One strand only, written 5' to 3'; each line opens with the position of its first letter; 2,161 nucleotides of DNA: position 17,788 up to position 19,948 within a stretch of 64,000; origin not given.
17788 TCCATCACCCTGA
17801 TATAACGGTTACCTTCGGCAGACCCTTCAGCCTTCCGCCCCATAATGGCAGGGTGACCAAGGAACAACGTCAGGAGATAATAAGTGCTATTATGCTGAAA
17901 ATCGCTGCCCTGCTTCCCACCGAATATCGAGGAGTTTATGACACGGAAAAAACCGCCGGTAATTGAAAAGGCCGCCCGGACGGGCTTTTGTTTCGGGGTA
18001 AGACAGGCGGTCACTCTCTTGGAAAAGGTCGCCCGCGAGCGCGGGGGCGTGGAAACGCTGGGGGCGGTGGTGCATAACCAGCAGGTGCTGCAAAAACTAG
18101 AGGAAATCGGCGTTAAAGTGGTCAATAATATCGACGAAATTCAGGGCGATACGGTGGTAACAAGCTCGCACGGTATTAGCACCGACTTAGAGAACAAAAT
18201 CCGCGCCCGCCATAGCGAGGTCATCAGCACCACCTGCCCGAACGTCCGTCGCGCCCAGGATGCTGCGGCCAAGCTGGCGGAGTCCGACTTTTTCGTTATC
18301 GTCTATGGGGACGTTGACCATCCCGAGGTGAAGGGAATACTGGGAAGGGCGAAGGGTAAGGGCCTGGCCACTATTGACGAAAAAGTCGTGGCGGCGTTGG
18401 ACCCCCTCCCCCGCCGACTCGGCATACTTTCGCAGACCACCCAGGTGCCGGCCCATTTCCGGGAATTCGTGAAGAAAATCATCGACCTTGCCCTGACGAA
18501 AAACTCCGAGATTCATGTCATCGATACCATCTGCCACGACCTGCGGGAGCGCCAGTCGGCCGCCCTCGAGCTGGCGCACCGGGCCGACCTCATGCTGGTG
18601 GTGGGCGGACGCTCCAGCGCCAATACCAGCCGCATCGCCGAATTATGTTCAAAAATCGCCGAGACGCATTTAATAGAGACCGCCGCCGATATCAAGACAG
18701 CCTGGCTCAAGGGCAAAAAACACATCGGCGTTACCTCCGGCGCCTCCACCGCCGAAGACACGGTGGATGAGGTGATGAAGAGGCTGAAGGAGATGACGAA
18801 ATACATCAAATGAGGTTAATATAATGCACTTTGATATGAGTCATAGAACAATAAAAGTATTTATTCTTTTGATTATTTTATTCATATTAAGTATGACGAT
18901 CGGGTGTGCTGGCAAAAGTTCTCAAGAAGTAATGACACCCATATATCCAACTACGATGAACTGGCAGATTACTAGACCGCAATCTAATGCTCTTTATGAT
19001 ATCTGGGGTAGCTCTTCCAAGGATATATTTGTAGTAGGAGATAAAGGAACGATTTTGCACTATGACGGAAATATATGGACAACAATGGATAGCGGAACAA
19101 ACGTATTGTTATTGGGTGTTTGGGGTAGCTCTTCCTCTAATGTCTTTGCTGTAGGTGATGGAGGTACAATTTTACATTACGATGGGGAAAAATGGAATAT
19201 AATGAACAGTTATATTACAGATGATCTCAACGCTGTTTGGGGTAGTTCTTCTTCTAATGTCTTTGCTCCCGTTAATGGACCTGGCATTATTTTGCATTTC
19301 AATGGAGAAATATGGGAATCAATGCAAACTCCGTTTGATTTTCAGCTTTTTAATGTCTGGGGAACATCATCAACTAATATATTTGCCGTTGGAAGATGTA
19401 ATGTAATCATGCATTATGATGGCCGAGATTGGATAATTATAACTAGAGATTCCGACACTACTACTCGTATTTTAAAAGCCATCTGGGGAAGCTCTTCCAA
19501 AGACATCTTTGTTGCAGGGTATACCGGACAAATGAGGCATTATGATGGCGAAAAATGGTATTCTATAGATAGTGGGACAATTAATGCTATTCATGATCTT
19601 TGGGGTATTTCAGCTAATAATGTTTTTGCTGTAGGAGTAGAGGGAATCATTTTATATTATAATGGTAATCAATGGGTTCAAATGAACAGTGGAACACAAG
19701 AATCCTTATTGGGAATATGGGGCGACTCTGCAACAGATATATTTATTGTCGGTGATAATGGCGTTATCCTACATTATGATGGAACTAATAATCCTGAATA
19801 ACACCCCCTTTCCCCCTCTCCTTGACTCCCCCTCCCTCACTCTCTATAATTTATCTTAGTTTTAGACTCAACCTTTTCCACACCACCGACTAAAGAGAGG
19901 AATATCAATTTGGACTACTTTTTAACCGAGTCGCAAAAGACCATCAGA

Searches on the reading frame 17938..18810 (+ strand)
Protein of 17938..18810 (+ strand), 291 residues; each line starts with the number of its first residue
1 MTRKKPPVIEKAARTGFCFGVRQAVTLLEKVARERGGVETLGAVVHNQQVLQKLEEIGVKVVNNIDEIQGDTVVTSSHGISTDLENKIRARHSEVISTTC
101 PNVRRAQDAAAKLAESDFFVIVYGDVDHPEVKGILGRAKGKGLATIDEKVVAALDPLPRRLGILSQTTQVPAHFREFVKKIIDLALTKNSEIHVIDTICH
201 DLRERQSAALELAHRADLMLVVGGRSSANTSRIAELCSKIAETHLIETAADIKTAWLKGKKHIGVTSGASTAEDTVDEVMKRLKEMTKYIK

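Call 95: search_protein_families(library=pfam, proteins=[window:17938-18810:+], max_evalue=0.001)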
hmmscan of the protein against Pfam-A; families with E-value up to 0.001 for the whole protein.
window:17938-18810:+ (291 aa): 1 family
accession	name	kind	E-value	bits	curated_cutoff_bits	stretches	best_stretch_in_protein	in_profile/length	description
PF02401.23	LYTB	-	6.7e-75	252.2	24.5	1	9-284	1-267/267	LytB protein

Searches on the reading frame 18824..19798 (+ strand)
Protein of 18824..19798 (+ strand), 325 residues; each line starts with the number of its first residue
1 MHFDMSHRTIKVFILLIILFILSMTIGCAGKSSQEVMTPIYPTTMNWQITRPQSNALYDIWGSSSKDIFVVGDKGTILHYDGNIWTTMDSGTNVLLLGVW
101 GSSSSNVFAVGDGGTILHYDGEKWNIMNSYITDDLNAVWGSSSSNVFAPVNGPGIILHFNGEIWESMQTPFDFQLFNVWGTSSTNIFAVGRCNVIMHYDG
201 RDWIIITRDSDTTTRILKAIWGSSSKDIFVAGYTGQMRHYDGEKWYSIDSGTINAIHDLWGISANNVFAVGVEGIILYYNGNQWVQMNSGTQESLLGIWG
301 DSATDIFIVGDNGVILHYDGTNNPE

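Call 95: search_protein_families(library=pfam, proteins=[window:18824-19798:+], max_evalue=0.001)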
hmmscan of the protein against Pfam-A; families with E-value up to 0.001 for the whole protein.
window:18824-19798:+ (325 aa): 1 family
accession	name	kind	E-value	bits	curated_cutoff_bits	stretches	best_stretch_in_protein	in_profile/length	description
PF12768.13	Rax2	-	0.00047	20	28.8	0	164-218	112-176/254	Rax2 C-terminal beta propeller domain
